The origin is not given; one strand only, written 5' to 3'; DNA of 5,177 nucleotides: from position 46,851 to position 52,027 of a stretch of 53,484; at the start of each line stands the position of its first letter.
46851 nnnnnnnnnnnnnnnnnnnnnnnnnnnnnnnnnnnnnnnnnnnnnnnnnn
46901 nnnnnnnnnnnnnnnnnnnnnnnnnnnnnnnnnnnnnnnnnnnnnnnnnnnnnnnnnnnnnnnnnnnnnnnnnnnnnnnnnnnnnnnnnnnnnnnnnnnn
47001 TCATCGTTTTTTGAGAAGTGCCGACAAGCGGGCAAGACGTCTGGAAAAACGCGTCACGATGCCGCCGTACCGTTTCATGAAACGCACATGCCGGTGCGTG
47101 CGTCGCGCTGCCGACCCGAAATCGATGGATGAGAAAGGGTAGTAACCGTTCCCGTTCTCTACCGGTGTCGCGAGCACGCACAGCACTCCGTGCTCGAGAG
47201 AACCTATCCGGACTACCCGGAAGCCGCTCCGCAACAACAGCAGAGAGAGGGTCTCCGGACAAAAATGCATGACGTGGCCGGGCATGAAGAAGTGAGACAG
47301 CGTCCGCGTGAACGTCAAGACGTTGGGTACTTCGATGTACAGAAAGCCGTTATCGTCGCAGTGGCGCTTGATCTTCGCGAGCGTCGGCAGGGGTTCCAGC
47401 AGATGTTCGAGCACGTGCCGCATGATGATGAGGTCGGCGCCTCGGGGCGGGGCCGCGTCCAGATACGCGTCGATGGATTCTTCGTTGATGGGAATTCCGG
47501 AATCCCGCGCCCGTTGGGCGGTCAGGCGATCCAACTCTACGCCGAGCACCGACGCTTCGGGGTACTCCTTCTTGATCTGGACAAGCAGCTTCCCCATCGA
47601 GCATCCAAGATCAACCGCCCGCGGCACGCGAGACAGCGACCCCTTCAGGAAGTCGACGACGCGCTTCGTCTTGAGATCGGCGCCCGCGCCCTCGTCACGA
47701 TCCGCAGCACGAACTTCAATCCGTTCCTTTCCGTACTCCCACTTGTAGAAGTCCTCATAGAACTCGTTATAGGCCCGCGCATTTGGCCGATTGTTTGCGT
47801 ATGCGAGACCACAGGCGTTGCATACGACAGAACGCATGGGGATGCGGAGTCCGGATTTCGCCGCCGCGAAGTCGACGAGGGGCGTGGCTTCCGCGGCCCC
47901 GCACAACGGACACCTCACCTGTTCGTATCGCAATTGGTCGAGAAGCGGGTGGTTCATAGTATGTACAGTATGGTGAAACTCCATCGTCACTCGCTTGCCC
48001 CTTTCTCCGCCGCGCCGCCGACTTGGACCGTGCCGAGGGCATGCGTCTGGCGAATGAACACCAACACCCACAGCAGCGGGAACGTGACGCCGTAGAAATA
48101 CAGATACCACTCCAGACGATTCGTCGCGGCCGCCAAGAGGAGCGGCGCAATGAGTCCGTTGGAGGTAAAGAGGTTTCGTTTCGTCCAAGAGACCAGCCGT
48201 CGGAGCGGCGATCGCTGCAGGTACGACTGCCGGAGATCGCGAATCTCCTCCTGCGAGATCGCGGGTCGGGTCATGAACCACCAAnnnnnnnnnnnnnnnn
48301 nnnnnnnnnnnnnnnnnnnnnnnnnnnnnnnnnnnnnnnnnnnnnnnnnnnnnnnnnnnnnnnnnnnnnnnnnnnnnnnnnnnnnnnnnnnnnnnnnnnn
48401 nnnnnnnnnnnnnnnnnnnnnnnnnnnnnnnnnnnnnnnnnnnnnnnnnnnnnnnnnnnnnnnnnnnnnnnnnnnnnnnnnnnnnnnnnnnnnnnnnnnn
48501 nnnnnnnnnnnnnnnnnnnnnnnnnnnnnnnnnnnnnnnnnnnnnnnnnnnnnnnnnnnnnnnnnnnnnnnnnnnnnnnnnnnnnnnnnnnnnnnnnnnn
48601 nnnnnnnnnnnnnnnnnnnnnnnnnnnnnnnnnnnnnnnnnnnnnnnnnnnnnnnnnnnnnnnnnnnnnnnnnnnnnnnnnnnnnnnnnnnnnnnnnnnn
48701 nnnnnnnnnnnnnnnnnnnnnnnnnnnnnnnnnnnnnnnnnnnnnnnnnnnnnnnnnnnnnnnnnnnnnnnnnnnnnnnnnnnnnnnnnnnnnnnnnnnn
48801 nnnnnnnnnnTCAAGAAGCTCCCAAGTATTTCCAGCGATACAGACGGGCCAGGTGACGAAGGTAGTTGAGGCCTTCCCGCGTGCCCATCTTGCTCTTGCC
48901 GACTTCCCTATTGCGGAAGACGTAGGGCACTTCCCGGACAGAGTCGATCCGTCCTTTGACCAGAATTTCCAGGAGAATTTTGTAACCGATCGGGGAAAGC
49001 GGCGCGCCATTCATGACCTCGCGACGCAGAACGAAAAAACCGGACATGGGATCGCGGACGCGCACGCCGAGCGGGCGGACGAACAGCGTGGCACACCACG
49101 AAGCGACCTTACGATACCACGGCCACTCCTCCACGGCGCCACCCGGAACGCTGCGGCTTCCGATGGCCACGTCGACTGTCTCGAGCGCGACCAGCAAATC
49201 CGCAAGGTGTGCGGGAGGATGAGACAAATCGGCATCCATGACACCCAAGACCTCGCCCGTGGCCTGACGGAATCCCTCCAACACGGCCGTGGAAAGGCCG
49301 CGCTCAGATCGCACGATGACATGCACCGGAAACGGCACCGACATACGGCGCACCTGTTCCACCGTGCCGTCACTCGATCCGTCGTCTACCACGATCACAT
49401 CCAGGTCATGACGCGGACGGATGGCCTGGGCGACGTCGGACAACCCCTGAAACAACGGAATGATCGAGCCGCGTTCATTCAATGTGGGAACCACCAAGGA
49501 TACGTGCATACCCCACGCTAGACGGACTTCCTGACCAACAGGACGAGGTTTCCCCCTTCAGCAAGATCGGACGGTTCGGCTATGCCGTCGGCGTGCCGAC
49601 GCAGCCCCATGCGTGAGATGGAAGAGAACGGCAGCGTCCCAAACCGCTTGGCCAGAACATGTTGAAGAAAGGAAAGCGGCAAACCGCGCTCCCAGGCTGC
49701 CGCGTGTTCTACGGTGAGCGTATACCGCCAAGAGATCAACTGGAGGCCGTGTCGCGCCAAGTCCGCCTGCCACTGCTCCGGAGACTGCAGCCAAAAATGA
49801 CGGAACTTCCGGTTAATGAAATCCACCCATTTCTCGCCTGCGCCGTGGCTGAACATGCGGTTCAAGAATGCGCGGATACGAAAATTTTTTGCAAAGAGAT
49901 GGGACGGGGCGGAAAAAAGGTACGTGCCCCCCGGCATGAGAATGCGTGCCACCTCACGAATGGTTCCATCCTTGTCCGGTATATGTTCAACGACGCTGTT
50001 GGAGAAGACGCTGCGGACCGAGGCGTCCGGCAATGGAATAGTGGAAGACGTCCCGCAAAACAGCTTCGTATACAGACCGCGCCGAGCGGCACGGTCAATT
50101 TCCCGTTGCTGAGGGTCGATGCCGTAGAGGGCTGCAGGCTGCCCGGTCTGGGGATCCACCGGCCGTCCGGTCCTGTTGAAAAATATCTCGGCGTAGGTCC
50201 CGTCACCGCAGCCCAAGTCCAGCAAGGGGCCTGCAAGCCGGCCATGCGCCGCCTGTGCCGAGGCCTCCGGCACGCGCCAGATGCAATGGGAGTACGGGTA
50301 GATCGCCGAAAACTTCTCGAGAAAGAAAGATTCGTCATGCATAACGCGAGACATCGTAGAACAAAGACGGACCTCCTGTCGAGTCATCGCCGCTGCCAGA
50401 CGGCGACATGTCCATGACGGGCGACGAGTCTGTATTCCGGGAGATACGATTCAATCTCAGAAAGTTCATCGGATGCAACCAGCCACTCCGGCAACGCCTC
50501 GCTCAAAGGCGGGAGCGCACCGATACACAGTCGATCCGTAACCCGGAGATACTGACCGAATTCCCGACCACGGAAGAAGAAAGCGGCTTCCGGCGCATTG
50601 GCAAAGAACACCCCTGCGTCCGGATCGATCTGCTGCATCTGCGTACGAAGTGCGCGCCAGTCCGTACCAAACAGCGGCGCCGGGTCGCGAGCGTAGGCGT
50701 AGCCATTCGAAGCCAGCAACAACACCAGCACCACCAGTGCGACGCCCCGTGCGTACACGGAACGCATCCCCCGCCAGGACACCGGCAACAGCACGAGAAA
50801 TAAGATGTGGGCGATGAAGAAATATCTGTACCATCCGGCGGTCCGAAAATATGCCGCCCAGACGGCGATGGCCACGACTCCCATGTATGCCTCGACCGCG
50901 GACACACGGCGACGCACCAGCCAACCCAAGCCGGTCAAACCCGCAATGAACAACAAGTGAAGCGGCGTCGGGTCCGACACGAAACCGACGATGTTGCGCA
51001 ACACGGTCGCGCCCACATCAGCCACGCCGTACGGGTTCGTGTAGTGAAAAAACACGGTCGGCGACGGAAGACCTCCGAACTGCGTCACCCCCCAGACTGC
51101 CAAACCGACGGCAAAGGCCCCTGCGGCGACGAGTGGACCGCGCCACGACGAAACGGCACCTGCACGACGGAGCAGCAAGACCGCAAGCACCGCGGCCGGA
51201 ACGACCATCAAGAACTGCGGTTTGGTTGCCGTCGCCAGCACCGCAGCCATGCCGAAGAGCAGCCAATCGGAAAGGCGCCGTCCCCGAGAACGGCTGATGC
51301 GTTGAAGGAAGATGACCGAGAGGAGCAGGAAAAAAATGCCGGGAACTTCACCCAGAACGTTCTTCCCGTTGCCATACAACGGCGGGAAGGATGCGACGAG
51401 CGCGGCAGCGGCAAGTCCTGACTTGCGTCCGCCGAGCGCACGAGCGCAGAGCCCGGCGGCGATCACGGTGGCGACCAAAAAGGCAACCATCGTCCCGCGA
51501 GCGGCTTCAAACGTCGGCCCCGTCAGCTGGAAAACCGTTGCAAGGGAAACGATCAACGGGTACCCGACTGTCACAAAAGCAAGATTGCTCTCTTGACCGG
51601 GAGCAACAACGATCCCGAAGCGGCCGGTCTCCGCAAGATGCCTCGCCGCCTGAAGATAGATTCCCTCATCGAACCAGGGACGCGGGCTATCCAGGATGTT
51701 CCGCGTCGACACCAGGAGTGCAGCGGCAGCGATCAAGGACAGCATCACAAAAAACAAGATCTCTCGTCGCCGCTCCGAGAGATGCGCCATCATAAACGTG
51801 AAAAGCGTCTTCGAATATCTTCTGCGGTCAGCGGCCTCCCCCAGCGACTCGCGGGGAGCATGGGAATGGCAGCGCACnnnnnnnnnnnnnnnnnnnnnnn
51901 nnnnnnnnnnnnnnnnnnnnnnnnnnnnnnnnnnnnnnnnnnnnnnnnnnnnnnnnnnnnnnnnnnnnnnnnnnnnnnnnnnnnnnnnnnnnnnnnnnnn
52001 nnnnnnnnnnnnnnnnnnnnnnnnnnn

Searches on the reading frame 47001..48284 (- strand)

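Call 70: search_protein_families(library=pfam, proteins=[window:47001-48284:-], max_evalue=0.0001)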
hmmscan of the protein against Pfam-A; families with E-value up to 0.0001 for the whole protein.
window:47001-48284:- (427 aa): 4 families
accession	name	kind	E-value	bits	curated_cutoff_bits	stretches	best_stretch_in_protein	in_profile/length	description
PF13489.12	Methyltransf_23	-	1.5e-14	54.5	27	1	208-359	11-163/164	Methyltransferase domain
PF08242.18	Methyltransf_12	-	9.3e-09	36.4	30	1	224-315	1-98/98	Methyltransferase domain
PF08241.18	Methyltransf_11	-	1.1e-06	29.6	21.2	1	224-317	1-95/95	Methyltransferase domain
PF13649.12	Methyltransf_25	-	1e-05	26.6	27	1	224-313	2-97/97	Methyltransferase domain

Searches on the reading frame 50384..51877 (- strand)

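Call 70: search_protein_families(library=pfam, proteins=[window:50384-51877:-], max_evalue=0.0001)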
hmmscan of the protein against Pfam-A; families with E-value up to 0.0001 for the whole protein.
window:50384-51877:- (497 aa): 2 families
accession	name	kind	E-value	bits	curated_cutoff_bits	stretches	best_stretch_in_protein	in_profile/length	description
PF13231.12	PMT_2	-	4.2e-08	34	26.1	1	113-260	11-152/160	Dolichyl-phosphate-mannose-protein mannosyltransferase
PF20176.3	DUF6541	-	5.5e-05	22.1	29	0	36-351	90-419/646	Family of unknown function (DUF6541)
